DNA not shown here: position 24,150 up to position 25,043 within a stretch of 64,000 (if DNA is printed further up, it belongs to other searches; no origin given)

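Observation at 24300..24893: Split zymogen? C25 propeptide-like domain encoded as a separate downstream gene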

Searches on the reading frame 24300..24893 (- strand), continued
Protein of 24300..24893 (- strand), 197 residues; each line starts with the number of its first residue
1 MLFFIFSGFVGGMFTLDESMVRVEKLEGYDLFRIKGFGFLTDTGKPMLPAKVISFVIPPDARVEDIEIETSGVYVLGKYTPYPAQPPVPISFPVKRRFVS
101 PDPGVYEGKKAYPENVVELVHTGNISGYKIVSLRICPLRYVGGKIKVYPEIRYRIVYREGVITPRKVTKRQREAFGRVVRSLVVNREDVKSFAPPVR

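Call 46: search_solved_structures(query=A3, max_evalue=1, show_alignments=4)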
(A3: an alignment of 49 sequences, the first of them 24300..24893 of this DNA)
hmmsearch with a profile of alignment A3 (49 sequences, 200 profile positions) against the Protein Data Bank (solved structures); distinct sequences matched with E-value up to 1: 3.
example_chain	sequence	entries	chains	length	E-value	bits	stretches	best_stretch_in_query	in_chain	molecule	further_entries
5mun_A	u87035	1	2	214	3.6e-17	65.6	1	10-162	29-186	Lys-gingipain W83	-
4ief_A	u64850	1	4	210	2.9e-11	46.4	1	5-190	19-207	Gingipain R2 Pro-Domain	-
2wbt_A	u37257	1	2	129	0.21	14.2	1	145-193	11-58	B-129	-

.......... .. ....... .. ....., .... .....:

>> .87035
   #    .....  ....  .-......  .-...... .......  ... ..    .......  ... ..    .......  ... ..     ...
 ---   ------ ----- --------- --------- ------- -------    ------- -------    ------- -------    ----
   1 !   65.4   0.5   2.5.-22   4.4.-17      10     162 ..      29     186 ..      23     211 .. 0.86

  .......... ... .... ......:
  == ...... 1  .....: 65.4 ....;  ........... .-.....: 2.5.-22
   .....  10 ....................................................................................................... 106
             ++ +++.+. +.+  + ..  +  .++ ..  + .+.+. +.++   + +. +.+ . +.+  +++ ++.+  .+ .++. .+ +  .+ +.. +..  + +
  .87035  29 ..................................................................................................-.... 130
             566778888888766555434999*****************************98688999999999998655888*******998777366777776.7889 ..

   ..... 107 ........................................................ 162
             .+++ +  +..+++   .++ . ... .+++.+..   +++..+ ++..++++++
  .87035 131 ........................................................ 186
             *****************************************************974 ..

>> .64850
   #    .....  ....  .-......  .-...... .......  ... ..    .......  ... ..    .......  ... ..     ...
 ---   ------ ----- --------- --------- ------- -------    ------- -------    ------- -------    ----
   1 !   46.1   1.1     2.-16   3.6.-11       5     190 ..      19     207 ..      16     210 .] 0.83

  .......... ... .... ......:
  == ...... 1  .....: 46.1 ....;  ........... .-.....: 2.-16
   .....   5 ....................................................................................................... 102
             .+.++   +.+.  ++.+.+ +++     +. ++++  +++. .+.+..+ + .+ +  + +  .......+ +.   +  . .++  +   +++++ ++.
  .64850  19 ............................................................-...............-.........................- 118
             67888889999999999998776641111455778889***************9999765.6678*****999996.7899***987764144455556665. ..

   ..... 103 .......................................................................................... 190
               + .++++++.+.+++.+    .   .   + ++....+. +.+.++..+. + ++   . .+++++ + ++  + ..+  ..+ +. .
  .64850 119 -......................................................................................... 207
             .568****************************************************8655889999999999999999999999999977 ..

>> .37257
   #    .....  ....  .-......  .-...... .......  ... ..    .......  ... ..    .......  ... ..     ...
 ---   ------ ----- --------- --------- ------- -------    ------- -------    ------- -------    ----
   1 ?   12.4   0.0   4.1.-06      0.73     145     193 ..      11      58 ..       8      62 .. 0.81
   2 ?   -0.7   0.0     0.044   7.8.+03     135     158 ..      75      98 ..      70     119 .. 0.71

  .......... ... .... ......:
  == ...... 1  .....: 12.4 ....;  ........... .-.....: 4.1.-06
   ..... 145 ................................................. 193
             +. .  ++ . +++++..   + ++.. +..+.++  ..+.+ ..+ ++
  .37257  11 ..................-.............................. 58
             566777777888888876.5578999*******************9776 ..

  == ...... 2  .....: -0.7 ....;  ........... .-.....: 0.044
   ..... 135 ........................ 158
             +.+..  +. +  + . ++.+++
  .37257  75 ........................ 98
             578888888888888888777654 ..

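Call 52: predict_structure(alignment_id=A3)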
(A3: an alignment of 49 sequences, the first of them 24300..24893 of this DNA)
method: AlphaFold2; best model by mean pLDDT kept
length: 197 residues; sequences in the alignment: 49
mean_pLDDT: 95.9   pTM: 0.88
mean pLDDT of the five models: 95.9, 95.9, 95.6, 95.1, 95.0
residues with pLDDT >= 90: 186; 70-90: 6; 50-70: 4; < 50: 1
segments of 3 or more residues with pLDDT < 50: none
pLDDT, mean of each block of 10 residues (from residue 1): 73 95 98 98 98 98 97 96 95 92 97 98 98 98 98 97 97 98 98 98
secondary structure, 60 per line:
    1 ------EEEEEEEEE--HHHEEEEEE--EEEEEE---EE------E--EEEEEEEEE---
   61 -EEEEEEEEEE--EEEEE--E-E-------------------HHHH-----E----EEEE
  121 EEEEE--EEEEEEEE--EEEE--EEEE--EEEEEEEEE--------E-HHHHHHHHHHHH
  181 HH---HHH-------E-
elements in order: E7-15 E21-26 E29-34 E49-57 E62-71 E74-78 H103-106 E117-125 E128-135 E138-141 E144-147 E150-158 H169-182

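Call 55: fold_search(model_id=the predicted structure, library=pdb)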
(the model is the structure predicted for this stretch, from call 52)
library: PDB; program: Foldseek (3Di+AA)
matches with E <= 10: 360; with E <= 0.001: 6
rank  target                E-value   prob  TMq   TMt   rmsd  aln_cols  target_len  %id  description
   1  4ief_C                1.9e-08  1.00  0.68  0.69   4.7       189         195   14  Complex of Porphyromonas gingivalis RgpB pro- and mature domains (released 2013-04-10)
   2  4ief_E                3.8e-08  1.00  0.69  0.69   4.6       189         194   14  Complex of Porphyromonas gingivalis RgpB pro- and mature domains (released 2013-04-10)
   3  4ief_G                5.0e-08  1.00  0.68  0.71   4.2       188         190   13  Complex of Porphyromonas gingivalis RgpB pro- and mature domains (released 2013-04-10)
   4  4ief_A                6.0e-08  1.00  0.69  0.71   3.9       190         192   13  Complex of Porphyromonas gingivalis RgpB pro- and mature domains (released 2013-04-10)
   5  5mun_A                8.5e-07  1.00  0.53  0.57   9.5       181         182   18  Structural insight into zymogenic latency of gingipain K from Porphyromonas gingivalis. (released 2017-02-22)
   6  5mun_B                2.2e-06  1.00  0.50  0.55   6.3       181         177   19  Structural insight into zymogenic latency of gingipain K from Porphyromonas gingivalis. (released 2017-02-22)
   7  8z9d_P                7.3e-01  0.02  0.13  0.14  19.8       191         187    9  cryo-EM structure of PSII-LHCII megacomplex from spinach (released 2024-11-13)
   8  7b69_EEE              7.7e-01  0.09  0.26  0.21  13.3       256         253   14  BK Polyomavirus VP1 pentamer core(residues 26-299) mutant C104S (released 2022-06-22)
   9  8ah1_HHH              1.0e+00  0.08  0.24  0.20  14.2       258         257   13  BK Polyomavirus VP1 mutant N-Q (released 2023-02-22)
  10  8zeq                  1.1e+00  0.04  0.17  0.03  20.0       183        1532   10  Molecular Architecture of Human Glycogen Debranching Enzyme: Insights into Glycogen Storage Disease III Pathogenesis (released 2025-05-14)
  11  2cdo_B                1.1e+00  0.03  0.13  0.18  16.4       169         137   11  structure of agarase carbohydrate binding module in complex with neoagarohexaose (released 2006-02-16)
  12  7b6a_DDD              1.3e+00  0.08  0.27  0.22  13.3       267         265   13  BK Polyomavirus VP1 pentamer core (residues 30-299) (released 2022-06-22)
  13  8ah1_III              1.3e+00  0.08  0.27  0.22  12.8       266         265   14  BK Polyomavirus VP1 mutant N-Q (released 2023-02-22)
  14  6esb_6                1.3e+00  0.09  0.27  0.17  13.2       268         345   12  BK polyomavirus + 20 mM GT1b oligosaccharide (released 2018-05-02)
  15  4x0z_B                1.4e+00  0.08  0.26  0.21  14.6       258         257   12  JC Polyomavirus genotype 3 VP1 in complex with GM1 oligosaccharide (released 2015-04-22)
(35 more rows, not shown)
